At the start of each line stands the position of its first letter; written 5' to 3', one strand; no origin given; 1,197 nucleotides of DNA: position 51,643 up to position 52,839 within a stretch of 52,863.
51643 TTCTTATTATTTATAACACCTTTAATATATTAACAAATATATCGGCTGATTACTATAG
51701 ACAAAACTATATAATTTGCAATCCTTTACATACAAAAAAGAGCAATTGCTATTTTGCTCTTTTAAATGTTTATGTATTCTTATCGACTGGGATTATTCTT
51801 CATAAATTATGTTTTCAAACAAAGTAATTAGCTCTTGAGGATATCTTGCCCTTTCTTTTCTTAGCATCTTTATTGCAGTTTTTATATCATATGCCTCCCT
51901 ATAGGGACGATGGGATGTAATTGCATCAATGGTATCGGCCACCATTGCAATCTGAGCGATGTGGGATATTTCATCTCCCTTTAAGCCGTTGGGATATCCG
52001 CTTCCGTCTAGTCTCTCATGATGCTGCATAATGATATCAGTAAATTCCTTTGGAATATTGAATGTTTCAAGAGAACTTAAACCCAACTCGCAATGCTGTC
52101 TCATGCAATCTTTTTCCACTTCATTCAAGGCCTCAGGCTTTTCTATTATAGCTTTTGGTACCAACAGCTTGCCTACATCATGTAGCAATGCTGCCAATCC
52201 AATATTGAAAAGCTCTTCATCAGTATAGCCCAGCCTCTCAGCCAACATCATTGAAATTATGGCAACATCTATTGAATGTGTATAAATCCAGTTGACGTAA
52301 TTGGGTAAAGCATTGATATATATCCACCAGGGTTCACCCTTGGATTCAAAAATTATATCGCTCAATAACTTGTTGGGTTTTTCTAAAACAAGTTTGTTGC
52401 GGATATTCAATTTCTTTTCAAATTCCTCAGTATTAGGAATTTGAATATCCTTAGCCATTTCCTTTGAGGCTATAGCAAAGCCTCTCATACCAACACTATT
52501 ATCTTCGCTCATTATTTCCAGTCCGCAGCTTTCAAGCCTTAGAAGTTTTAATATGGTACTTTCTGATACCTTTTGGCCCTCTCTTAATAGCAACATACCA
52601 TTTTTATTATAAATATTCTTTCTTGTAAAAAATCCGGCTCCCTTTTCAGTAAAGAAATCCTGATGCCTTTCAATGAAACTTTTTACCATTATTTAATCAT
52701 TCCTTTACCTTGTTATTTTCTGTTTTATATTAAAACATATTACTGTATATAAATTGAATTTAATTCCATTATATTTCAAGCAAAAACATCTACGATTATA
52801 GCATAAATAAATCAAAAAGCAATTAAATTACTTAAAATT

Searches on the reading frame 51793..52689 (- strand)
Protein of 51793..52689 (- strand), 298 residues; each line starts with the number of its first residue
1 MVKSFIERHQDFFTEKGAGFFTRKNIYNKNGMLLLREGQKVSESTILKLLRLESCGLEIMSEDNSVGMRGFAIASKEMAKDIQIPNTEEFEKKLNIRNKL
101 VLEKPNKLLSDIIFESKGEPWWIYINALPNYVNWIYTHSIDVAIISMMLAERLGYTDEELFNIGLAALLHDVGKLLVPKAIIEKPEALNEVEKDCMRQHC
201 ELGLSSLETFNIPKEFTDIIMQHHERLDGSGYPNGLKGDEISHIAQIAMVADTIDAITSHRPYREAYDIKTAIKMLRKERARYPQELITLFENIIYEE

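Call 38: find_encoding_contigs(protein=window:51793-52689:-, flank=10000, max_places=4)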
Protein window:51793-52689:- (298 aa): 2 contigs read that carry it; 2 places shown.
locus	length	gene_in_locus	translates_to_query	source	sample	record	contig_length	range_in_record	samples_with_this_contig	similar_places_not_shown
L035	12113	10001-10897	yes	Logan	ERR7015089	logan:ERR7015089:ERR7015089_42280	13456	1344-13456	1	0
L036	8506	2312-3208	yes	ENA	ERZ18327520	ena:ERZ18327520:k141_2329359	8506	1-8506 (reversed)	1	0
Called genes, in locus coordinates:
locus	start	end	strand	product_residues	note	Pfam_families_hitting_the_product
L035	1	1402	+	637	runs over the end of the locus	PF00133:tRNA-synt_1, PF01406:tRNA-synt_1e, PF09334:tRNA-synt_1g, PF00133:tRNA-synt_1, PF19303:Anticodon_3, PF08264:Anticodon_1 (weak), PF01588:tRNA_bind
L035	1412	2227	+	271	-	PF01026:TatD_DNase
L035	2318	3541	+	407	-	PF19732:SpoIIE_N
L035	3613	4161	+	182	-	PF07228:SpoIIE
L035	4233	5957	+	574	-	PF00664:ABC_membrane, PF00005:ABC_tran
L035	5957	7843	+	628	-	PF00664:ABC_membrane, PF02463:SMC_N (faint), PF00005:ABC_tran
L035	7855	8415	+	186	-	-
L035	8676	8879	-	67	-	PF23457:LysM2_NFP, PF01476:LysM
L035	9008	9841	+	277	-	PF00491:Arginase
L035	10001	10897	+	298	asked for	PF08668:HDOD, PF13487:HD_5, PF01966:HD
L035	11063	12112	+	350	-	?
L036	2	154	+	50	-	?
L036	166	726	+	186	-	-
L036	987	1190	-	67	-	PF23457:LysM2_NFP, PF01476:LysM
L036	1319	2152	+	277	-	PF00491:Arginase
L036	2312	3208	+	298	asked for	PF08668:HDOD, PF13487:HD_5, PF01966:HD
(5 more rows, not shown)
